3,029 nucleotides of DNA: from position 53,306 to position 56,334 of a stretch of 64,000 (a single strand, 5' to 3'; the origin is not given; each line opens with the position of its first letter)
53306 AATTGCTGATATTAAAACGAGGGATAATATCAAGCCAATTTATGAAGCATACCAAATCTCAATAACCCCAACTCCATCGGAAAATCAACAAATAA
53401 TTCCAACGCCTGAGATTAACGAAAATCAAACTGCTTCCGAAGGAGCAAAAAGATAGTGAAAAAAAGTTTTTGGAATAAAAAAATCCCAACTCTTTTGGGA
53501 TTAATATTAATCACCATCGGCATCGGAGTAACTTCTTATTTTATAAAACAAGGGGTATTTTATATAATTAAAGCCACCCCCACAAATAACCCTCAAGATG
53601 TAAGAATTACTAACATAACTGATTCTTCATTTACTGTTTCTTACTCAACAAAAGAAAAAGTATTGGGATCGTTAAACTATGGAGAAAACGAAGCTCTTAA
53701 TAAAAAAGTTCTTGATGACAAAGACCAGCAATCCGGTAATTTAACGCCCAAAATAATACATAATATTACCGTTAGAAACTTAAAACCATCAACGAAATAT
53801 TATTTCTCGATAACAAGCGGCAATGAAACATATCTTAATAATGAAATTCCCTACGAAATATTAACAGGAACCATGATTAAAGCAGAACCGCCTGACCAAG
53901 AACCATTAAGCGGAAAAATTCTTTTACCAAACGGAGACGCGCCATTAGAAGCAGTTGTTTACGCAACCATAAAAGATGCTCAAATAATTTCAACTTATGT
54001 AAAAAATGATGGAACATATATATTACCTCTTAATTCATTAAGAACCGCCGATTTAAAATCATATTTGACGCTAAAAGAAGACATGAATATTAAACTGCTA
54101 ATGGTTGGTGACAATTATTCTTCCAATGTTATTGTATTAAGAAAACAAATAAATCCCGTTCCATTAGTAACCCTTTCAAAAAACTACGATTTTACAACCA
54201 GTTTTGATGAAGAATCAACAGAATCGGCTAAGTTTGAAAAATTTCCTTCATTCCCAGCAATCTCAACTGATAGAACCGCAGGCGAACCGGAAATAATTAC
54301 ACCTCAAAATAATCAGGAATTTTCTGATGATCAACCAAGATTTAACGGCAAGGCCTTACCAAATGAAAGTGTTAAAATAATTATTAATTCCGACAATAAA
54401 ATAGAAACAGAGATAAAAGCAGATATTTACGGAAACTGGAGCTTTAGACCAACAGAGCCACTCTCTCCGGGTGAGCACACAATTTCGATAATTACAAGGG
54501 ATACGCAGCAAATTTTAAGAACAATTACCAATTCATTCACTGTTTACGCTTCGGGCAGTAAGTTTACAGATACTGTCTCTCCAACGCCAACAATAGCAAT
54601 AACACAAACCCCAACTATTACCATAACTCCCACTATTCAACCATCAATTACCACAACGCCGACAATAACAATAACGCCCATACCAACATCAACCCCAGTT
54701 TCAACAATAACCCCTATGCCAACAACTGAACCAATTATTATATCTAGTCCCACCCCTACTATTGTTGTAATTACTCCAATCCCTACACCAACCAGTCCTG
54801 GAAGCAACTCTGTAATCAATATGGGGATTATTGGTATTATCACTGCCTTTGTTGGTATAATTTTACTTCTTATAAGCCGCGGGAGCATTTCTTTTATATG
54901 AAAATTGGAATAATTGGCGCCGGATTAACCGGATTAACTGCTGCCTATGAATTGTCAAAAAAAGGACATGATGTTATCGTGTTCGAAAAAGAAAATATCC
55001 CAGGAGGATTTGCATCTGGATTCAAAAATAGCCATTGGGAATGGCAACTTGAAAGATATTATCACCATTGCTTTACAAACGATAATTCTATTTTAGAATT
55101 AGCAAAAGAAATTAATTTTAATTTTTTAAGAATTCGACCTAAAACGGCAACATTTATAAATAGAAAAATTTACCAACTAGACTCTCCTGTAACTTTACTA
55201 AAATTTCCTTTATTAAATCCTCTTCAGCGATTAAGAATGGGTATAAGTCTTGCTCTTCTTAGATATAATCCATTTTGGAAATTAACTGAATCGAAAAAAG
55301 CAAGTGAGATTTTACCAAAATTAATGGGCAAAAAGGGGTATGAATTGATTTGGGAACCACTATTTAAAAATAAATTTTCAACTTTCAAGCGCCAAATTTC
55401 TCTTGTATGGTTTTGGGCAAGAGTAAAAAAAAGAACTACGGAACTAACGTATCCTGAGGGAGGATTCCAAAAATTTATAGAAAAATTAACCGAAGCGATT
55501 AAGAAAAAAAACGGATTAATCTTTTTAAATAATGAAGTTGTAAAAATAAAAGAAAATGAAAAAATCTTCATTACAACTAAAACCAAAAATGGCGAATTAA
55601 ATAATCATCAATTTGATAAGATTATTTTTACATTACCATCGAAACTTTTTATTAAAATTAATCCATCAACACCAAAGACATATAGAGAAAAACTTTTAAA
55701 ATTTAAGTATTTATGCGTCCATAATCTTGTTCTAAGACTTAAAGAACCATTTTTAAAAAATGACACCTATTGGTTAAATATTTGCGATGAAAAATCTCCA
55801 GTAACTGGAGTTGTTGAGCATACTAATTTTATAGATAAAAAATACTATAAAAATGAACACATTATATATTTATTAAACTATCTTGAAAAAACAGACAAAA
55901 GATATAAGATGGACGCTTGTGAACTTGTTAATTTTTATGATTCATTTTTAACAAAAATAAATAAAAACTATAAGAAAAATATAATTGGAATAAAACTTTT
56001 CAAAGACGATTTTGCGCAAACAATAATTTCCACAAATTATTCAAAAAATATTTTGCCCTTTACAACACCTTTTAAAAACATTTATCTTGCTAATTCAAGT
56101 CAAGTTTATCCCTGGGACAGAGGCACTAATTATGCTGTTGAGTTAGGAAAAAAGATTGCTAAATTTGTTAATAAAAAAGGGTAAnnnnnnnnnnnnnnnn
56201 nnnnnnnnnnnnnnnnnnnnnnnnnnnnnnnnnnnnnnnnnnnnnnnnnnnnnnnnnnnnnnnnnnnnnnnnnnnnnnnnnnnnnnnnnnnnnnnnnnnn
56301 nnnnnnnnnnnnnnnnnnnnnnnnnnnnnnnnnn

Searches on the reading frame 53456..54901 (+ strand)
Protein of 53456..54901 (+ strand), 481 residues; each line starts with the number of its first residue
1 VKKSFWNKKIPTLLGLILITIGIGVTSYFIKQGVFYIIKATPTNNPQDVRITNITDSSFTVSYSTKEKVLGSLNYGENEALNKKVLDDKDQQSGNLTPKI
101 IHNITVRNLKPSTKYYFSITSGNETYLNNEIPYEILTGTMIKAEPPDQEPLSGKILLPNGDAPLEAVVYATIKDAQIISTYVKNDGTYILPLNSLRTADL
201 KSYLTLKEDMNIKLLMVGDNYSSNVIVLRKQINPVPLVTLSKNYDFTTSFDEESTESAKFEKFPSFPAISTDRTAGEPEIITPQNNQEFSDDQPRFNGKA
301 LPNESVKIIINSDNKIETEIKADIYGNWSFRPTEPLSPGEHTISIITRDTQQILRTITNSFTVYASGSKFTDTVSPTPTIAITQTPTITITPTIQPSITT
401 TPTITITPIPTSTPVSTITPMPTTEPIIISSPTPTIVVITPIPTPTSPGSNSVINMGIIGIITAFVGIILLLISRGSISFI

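Call 8: search_protein_families(library=pfam, proteins=[window:53456-54901:+], max_evalue=0.001)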
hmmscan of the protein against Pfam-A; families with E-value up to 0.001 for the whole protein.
window:53456-54901:+ (481 aa): 3 families
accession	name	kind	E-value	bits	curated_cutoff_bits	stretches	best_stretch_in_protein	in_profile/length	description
PF16656.11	Pur_ac_phosph_N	-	1.8e-08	35.3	30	1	48-124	3-83/93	Purple acid Phosphatase, N-terminal domain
PF19077.6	Big_13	-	6.1e-08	33.5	27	1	287-350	22-86/102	Bacterial Ig-like domain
PF00041.27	fn3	-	7.4e-06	26.5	25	1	45-124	2-71/84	Fibronectin type III domain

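Call 9: search_protein_families(library=ncbifam, proteins=[window:53456-54901:+], max_evalue=0.001)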
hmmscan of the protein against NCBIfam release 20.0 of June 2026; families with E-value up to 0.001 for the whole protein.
window:53456-54901:+ (481 aa): 1 family
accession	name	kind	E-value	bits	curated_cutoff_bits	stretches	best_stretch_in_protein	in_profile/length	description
NF040520.1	Ig_like_BLP2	equivalog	0.00067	17.9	750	1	285-371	531-615/730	Ig-like repeat protein Blp2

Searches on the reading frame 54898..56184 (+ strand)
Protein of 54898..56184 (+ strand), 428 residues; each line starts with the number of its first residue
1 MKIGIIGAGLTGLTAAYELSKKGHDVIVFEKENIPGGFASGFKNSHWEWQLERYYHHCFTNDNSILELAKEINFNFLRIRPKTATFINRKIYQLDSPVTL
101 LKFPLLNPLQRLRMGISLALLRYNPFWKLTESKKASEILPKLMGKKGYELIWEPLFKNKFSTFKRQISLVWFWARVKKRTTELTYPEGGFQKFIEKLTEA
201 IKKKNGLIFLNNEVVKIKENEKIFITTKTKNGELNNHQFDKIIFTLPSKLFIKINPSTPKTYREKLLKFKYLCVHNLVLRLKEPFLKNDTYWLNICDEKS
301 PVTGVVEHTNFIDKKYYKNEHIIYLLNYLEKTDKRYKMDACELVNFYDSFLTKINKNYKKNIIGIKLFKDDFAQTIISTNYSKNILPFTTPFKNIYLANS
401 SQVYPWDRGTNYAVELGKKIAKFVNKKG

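Call 8: search_protein_families(library=pfam, proteins=[window:54898-56184:+], max_evalue=0.001)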
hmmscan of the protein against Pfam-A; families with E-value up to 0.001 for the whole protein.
window:54898-56184:+ (428 aa): 11 families
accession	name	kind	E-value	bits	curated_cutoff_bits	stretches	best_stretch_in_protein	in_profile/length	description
PF01593.30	Amino_oxidase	-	8.8e-21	75.1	19.8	1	10-402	1-420/443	Flavin containing amine oxidoreductase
PF01266.30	DAO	-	2.4e-13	50.8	27.9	1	3-55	2-54/353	FAD dependent oxidoreductase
PF13450.12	NAD_binding_8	-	4.7e-12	46.4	21.9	1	5-69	1-65/68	NAD(P)-binding Rossmann-like domain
PF07992.20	Pyr_redox_2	-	1.4e-06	28.4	26.1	0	2-35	2-36/291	Pyridine nucleotide-disulphide oxidoreductase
PF03486.20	HI0933_like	-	6.9e-06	26.1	50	0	3-36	3-36/244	HI0933-like protein Rossmann domain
PF00890.30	FAD_binding_2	-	9.4e-06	25.5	20.4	1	5-34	4-33/414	FAD binding domain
PF01946.23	Thi4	-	7.1e-05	22.6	26.2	1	3-38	20-56/235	Thi4 family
PF01494.25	FAD_binding_3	-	0.00043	20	22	1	3-32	4-33/349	FAD binding domain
PF12831.13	FAD_oxidored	-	0.00046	20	27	1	5-41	4-40/416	FAD dependent oxidoreductase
PF00070.33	Pyr_redox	-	0.00056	20.8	22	0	2-33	1-32/82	Pyridine nucleotide-disulphide oxidoreductase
PF13738.12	Pyr_redox_3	-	0.00089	19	30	0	5-34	2-32/305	Pyridine nucleotide-disulphide oxidoreductase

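Call 9: search_protein_families(library=ncbifam, proteins=[window:54898-56184:+], max_evalue=0.001)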
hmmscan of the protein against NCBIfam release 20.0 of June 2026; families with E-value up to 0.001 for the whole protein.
window:54898-56184:+ (428 aa): 61 families (the best 25 are shown)
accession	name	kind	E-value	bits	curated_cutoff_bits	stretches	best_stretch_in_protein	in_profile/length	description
NF005560.0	PRK07233.1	equivalog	1.4e-116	389.9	252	1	1-426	1-430/435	hypothetical protein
NF005548.0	PRK07208.1-4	equivalog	3.2e-21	75.5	389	2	3-93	6-96/488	hypothetical protein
NF005547.0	PRK07208.1-3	equivalog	1.4e-18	66.9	380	1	2-309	6-322/465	hypothetical protein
TIGR02733.1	desat_CrtD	equivalog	3e-15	55.9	549.7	2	3-48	4-49/492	C-3',4' desaturase CrtD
TIGR03467.1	HpnE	equivalog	3.6e-15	56.2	283.05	1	5-286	3-300/430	hydroxysqualene dehydroxylase HpnE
TIGR00562.1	proto_IX_ox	equivalog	1.6e-11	43.5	97.85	1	2-155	4-160/470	protoporphyrinogen oxidase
TIGR02734.1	crtI_fam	subfamily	2.1e-11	43.2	238.1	1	5-49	3-47/504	phytoene desaturase family protein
NF005545.0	PRK07208.1-1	equivalog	3.1e-11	42.3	451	1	3-91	10-98/504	hypothetical protein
NF005546.0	PRK07208.1-2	equivalog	6.7e-11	41.4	418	2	4-43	8-48/527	hypothetical protein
NF058655.1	CrtID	equivalog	1.5e-10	40.5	640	1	4-50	2-48/478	bifunctional phytoene desaturase/3,4-desaturase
NF005243.0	PRK06753.1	equivalog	2.4e-09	36.5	365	1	1-37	1-37/374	hypothetical protein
TIGR02732.1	zeta_caro_desat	equivalog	5.3e-09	35.5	622.15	1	2-90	1-89/474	9,9'-di-cis-zeta-carotene desaturase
NF009410.0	PRK12771.1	subfamily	7.5e-09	34.7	516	1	2-38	140-176/566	NAD(P)-binding protein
TIGR02731.1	phytoene_desat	equivalog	8.8e-09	34.6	569.4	1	3-105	2-99/453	15-cis-phytoene desaturase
TIGR02730.1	carot_isom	equivalog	1.8e-08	33.7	586.9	1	5-50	5-50/493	carotenoid isomerase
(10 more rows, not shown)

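Call 11: search_solved_structures(query=window:54898-56184:+, max_evalue=0.01)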
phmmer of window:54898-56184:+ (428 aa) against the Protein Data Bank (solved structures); distinct sequences matched with E-value up to 0.01: 40.
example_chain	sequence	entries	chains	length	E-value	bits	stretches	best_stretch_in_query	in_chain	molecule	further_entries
1reo_A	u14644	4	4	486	7.9e-07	31.6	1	3-50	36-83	AHPLAAO | L-amino acid oxidase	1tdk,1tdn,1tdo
3zyx_A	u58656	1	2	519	1.7e-06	30.4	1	4-310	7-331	AMINE OXIDASE [FLAVIN-CONTAINING] B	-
2c72_A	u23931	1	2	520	3.3e-06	29.5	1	4-310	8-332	AMINE OXIDASE (FLAVIN-CONTAINING) B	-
2c76_A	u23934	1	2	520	3.3e-06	29.5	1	4-310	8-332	AMINE OXIDASE (FLAVIN-CONTAINING) B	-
2xfu_A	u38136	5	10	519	3.9e-06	29.3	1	4-310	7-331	Amine oxidase [flavin-containing] B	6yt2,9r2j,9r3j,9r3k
2c73_A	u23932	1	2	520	3.9e-06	29.3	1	4-310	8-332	AMINE OXIDASE (FLAVIN-CONTAINING) B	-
1gos_A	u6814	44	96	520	3.9e-06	29.3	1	4-310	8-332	MONOAMINE OXIDASE | AMINE OXIDASE [FLAVIN-CONTAINING] B | AMINE OXIDASE (FLAVIN-CONTAINING) B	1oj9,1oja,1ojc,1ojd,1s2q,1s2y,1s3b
2xfo_A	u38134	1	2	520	4e-06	29.3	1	4-310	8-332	Amine oxidase [flavin-containing] B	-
5ts5_A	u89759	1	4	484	4e-06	29.2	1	2-50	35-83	Amine oxidase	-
2c75_A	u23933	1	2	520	4.5e-06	29.1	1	4-309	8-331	AMINE OXIDASE (FLAVIN-CONTAINING) B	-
1f8r_A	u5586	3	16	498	4.8e-06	29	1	3-50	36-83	L-AMINO ACID OXIDASE | L-amino-acid oxidase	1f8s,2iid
4e0v_A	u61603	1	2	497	4.9e-06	29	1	2-50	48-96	L-amino-acid oxidase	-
2bk4_A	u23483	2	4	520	5.2e-06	28.9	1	4-310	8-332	AMINE OXIDASE [FLAVIN-CONTAINING] B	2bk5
2z5y_A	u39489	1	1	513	1.2e-05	27.7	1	3-308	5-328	Amine oxidase [flavin-containing] A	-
2z5x_A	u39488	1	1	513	1.6e-05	27.3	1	3-308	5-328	Amine oxidase [flavin-containing] A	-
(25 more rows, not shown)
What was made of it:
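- It matches NF005560/PRK07233 over its full length at 390 bits, and its best PDB sequence hits are amino-acid and monoamine oxidases (calls 8, 9, 11).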
